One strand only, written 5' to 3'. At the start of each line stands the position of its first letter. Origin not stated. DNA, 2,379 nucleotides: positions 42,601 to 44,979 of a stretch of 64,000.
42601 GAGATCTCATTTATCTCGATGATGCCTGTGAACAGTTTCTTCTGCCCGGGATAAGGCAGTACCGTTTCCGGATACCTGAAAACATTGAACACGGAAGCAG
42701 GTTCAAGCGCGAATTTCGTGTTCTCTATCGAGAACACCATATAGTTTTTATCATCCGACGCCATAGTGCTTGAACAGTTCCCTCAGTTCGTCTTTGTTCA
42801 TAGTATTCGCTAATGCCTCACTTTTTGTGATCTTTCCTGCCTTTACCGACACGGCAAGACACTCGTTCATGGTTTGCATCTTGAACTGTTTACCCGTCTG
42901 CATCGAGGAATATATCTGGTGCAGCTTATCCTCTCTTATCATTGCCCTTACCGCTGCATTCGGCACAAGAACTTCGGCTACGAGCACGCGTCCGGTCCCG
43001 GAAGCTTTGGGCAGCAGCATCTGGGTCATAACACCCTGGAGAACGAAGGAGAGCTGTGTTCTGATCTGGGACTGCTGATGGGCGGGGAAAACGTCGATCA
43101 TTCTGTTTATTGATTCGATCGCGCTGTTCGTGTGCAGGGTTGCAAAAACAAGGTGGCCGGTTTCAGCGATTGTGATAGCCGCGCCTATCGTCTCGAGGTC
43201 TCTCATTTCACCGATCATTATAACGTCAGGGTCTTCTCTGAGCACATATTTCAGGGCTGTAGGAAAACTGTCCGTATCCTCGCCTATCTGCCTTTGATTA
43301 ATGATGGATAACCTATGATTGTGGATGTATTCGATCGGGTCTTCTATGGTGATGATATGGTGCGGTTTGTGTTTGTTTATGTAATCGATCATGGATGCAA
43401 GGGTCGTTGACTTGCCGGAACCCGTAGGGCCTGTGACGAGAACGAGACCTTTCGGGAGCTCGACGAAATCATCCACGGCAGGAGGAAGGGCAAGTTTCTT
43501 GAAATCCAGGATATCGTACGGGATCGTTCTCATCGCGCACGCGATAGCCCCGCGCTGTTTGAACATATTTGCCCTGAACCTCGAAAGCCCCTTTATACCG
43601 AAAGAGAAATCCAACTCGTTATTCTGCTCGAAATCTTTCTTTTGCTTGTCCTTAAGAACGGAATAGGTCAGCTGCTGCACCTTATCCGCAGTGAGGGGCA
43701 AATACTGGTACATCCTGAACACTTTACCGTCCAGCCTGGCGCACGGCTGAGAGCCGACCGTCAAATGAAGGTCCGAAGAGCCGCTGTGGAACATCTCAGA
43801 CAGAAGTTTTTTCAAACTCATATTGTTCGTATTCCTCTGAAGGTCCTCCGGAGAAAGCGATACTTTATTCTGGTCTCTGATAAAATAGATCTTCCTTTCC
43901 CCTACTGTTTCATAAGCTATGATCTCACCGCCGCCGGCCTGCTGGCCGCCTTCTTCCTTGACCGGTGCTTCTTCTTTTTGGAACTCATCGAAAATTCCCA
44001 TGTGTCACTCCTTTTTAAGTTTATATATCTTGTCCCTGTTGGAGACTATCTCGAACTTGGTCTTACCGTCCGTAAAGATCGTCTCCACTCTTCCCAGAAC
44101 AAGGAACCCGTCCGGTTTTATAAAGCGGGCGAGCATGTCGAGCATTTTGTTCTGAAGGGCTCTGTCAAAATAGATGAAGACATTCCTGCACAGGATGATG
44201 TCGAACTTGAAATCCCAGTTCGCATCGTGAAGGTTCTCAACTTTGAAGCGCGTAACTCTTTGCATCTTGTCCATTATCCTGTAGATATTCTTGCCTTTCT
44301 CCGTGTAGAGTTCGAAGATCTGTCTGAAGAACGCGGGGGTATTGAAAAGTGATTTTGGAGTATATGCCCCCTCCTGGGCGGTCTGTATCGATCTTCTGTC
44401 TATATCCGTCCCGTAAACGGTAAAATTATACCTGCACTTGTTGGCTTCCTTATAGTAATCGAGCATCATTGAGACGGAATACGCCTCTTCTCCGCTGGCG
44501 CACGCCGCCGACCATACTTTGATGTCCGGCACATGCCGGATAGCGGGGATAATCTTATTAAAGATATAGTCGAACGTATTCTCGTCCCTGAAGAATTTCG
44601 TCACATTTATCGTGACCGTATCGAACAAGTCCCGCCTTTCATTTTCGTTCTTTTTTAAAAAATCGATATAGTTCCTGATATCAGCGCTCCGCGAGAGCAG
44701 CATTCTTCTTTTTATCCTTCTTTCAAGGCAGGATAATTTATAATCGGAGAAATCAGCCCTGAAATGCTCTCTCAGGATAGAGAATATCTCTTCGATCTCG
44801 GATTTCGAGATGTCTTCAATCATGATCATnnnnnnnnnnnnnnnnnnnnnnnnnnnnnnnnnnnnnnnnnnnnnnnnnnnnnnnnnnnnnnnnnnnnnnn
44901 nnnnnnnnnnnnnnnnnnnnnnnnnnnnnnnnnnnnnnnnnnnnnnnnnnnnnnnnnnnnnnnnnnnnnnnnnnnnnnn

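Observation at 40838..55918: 15-kb chemosensory operon without an MCP receptor: Che proteins interleaved with cNMP-binding, TPR, DUF4388 and PilT genes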

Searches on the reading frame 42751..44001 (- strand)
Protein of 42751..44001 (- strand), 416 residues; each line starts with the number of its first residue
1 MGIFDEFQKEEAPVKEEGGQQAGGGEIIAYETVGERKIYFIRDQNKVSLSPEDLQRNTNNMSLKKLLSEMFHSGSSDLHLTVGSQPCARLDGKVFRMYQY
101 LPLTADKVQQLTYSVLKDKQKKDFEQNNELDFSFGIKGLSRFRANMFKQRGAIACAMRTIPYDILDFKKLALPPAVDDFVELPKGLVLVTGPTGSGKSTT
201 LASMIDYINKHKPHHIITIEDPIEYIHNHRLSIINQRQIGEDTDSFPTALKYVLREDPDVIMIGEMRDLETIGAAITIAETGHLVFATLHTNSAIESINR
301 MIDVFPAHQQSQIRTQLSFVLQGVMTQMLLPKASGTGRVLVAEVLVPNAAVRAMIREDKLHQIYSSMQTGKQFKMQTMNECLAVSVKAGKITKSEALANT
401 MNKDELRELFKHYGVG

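Call 4: search_protein_families(library=pfam, proteins=[window:42751-44001:-], max_evalue=0.01)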
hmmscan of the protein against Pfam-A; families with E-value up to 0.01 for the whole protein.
window:42751-44001:- (416 aa): 11 families
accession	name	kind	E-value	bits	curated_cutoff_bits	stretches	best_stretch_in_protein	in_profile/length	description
PF00437.27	T2SSE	-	1e-48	166.4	24.9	1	63-363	12-339/370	Type II/IV secretion system protein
PF13476.12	AAA_23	-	0.00041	21.5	27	1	180-202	15-37/201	AAA domain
PF13191.12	AAA_16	-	0.00049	21.1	32.6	1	185-223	25-60/167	AAA ATPase domain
PF13401.12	AAA_22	-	0.0009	20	27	1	184-222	5-42/130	AAA domain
PF01580.24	FtsK_SpoIIIE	-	0.00095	19.1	24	1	176-215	32-71/221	FtsK/SpoIIIE family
PF13555.12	AAA_29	-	0.001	19.2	27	1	183-201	21-39/61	P-loop containing region of AAA domain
PF13173.12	AAA_14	-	0.0032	17.9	27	0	186-235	4-55/129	AAA domain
PF01935.23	DUF87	-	0.0034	18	23.2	1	188-237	27-82/220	Helicase HerA, central domain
PF13604.12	AAA_30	-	0.0045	17.2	27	0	175-211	9-45/191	AAA domain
PF25199.1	nSTAND_NTPase5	-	0.0049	17.1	34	0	184-219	41-76/145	Novel STAND NTPase 5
PF20720.3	nSTAND3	-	0.0056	16.8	27.2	0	184-227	17-62/155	Novel STAND NTPase 3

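Call 18: search_protein_families(library=ncbifam, proteins=[window:42751-44001:-], max_evalue=0.001)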
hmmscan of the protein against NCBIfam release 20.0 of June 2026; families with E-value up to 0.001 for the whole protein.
window:42751-44001:- (416 aa): 17 families
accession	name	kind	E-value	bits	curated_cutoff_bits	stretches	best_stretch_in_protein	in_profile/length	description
TIGR01420.1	pilT_fam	subfamily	1.1e-145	485.2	319.1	1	63-405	2-343/343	PilT/PilU family type 4a pilus ATPase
TIGR02525.1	plasmid_TraJ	equivalog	1.2e-46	159.4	368.3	1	75-359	24-326/372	plasmid transfer ATPase TraJ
TIGR02533.1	type_II_gspE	equivalog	3.8e-43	147.9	630.25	1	176-304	235-359/486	type II secretion system ATPase GspE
TIGR02538.1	type_IV_pilB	equivalog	1.8e-40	139.1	675.65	1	179-304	311-432/564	type IV-A pilus assembly ATPase PilB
NF007755.0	PRK10436.1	equivalog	3.5e-38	131.5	617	1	175-304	210-335/465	type II secretion system protein GspE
NF041000.1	ATPase_ComGA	equivalog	1.3e-37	129.3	300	1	178-330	122-265/267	competence type IV pilus ATPase ComGA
TIGR02524.1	dot_icm_DotB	equivalog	1.7e-35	122.9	463.3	1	146-392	96-346/358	Dot/Icm type IV secretion system ATPase DotB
NF053534.1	T4PilAsmATPsTfpB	equivalog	4.7e-35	121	850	1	177-305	329-453/584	type IV pilus assembly ATPase TfpB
NF058587.1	archaellum_moto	equivalog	6.7e-15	54.8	550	1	187-301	278-393/527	archaellum flagellar ATPase motor FlaI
TIGR02788.1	VirB11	equivalog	5.7e-13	48.6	249.95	1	186-310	146-271/308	P-type DNA transfer ATPase VirB11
TIGR02782.1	TrbB_P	equivalog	2.2e-12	46.9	304.55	1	187-315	139-266/303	P-type conjugative transfer ATPase TrbB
TIGR03819.1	heli_sec_ATPase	hypoth_equivalog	9.4e-11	41.5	373.15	1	187-301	181-297/340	TadA family conjugal transfer-associated ATPase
NF010469.0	PRK13894.1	subfamily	2.4e-10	40.3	508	1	187-311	152-274/320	conjugal transfer ATPase TrbB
NF010407.0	PRK13833.1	subfamily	6.2e-09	35.7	499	1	187-307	147-265/323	conjugal transfer protein TrbB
NF010425.0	PRK13851.1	equivalog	1.8e-08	33.7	461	1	186-305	164-284/344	type IV secretion system protein VirB11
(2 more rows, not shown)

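Call 19: search_solved_structures(query=window:42751-44001:-, max_evalue=1e-10)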
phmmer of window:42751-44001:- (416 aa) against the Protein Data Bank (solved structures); distinct sequences matched with E-value up to 1e-10: 27.
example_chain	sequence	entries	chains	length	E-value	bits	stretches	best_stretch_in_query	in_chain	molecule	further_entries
6ojx_A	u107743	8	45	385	1.1e-138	465.7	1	56-410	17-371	Twitching motility pilus retraction ATPase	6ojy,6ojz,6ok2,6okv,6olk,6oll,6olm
5zfq_A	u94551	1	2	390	2.6e-133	448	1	47-410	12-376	Twitching motility pilus retraction protein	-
2ewv_A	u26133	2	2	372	6.9e-123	413.7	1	60-410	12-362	twitching motility protein PilT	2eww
2gsz_A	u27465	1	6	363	1.6e-122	412.5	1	63-409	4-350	twitching motility protein PilT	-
3jvu_A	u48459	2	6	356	6.3e-102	344.7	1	62-396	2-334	Twitching mobility protein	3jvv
5fl3_A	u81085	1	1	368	1.1e-95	324.2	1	59-409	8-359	PILI RETRACTION PROTEIN PILT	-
2eyu_A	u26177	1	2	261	1.9e-89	303.6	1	161-410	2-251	twitching motility protein PilT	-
9n32_A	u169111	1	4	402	1.4e-81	277.7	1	59-411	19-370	PilU protein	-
10my_A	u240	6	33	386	1.5e-72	248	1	64-411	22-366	PilT/PilU family type 4a pilus ATPase | Twitching motility protein PilT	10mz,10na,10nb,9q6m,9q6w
4pht_A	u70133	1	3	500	3.2e-31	112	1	64-304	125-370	General secretory pathway protein E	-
1p9r_A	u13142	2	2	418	2.7e-30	108.9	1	64-304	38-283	General secretion pathway protein E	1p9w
6geb_A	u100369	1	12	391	4.1e-30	108.3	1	43-376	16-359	DotB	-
4kss_A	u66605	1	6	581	5.9e-30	107.8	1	64-304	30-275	Type II secretion system protein E, hemolysin-coregulated protein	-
4ksr_A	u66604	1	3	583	6.2e-30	107.8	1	64-304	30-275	Type II secretion system protein E, Hemolysin-coregulated protein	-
5zfr_A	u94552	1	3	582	2.9e-29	105.6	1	165-304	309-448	Type IV pilus biogenesis ATPase PilB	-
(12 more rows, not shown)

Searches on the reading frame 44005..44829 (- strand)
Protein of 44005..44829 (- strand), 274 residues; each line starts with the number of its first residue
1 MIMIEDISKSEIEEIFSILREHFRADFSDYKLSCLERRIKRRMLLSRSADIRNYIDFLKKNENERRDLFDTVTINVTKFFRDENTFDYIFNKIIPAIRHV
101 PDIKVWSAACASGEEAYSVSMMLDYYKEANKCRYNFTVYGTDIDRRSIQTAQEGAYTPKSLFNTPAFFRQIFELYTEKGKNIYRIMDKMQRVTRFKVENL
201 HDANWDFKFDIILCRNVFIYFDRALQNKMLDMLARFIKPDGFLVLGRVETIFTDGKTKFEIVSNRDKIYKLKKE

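Call 4: search_protein_families(library=pfam, proteins=[window:44005-44829:-], max_evalue=0.01)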
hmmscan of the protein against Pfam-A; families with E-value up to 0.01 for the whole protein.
window:44005-44829:- (274 aa): 7 families
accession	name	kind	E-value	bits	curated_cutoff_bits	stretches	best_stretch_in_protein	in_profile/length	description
PF01739.24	CheR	-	1.6e-44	152.1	27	1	75-265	1-192/195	CheR methyltransferase, SAM binding domain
PF03705.20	CheR_N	-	4.1e-11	42.8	27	1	11-62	2-53/53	CheR methyltransferase, all-alpha domain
PF08242.18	Methyltransf_12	-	6.6e-07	30.4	30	1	193-243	49-98/98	Methyltransferase domain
PF08241.18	Methyltransf_11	-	6e-06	27.2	21.2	1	193-245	44-95/95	Methyltransferase domain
PF13847.12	Methyltransf_31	-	2.7e-05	24.3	27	0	194-249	57-113/145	Methyltransferase domain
PF13649.12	Methyltransf_25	-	3e-05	25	27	0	194-241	49-97/97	Methyltransferase domain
PF13489.12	Methyltransf_23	-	0.00054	20.2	27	1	132-245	40-116/164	Methyltransferase domain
